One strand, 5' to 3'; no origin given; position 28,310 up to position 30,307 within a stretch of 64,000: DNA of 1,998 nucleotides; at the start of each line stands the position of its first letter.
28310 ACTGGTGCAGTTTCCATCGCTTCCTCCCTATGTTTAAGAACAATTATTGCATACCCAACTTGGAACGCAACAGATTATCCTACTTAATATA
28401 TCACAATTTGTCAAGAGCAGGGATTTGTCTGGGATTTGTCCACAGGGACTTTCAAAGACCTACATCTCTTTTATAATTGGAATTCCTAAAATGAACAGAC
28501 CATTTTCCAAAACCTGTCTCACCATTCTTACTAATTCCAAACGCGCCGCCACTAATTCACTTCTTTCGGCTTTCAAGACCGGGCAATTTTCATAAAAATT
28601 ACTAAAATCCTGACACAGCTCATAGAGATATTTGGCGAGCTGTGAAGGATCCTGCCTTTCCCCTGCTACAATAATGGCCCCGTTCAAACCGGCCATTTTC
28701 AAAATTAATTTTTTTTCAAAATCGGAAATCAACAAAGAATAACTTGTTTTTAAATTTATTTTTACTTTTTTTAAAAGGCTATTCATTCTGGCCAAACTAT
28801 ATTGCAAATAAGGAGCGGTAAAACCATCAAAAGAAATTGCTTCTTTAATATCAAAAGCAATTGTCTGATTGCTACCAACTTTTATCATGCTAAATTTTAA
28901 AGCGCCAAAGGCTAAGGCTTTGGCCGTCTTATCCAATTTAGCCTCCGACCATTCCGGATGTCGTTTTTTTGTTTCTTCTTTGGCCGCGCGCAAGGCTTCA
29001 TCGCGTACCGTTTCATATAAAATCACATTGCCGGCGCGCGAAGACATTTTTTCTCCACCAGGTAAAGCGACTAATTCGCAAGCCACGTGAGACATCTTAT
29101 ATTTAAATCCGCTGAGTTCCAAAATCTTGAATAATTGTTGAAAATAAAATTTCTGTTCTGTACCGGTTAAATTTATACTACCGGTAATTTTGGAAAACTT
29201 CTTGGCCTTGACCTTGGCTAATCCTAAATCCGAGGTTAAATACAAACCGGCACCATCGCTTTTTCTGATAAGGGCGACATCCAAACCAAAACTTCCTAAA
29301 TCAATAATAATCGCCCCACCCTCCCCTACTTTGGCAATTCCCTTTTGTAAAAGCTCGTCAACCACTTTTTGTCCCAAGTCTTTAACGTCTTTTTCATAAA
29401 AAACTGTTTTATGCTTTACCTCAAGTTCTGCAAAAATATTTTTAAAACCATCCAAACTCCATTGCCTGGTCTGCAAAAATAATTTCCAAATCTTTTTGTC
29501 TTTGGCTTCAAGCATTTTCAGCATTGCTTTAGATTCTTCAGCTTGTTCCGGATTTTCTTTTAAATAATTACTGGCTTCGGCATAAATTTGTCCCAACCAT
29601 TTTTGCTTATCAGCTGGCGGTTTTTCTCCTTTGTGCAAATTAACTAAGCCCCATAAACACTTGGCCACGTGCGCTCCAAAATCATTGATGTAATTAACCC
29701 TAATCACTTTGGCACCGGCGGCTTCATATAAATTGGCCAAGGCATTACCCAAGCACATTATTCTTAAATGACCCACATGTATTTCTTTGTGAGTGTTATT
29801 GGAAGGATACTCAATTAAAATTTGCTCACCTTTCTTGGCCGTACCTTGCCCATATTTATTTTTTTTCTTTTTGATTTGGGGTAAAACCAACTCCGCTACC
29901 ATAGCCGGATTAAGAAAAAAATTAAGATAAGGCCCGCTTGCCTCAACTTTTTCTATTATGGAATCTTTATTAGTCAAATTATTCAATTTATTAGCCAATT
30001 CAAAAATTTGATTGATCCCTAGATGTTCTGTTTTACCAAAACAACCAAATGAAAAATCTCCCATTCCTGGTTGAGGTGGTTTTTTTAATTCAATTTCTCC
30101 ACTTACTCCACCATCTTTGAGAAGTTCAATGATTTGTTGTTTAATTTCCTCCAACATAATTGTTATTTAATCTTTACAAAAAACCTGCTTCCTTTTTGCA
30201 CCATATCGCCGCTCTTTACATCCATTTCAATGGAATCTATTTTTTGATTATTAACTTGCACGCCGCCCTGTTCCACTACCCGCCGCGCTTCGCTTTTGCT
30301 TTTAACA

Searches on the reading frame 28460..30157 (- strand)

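Call 27: search_protein_families(library=pfam, proteins=[window:28460-30157:-], max_evalue=0.001)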
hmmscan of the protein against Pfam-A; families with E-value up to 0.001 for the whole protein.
window:28460-30157:- (565 aa): 3 families
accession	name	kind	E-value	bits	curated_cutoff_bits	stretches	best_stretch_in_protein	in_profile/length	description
PF00750.26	tRNA-synt_1d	-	1.4e-45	156.2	23.3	1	93-426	3-338/349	tRNA synthetases class I (R), catalytic domain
PF05746.21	DALR_1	-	2.8e-29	102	22.3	1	451-565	1-117/117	DALR anticodon binding domain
PF03485.21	Arg_tRNA_synt_N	-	3.3e-10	40.9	21.5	1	3-82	5-85/85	Arginyl tRNA synthetase N terminal domain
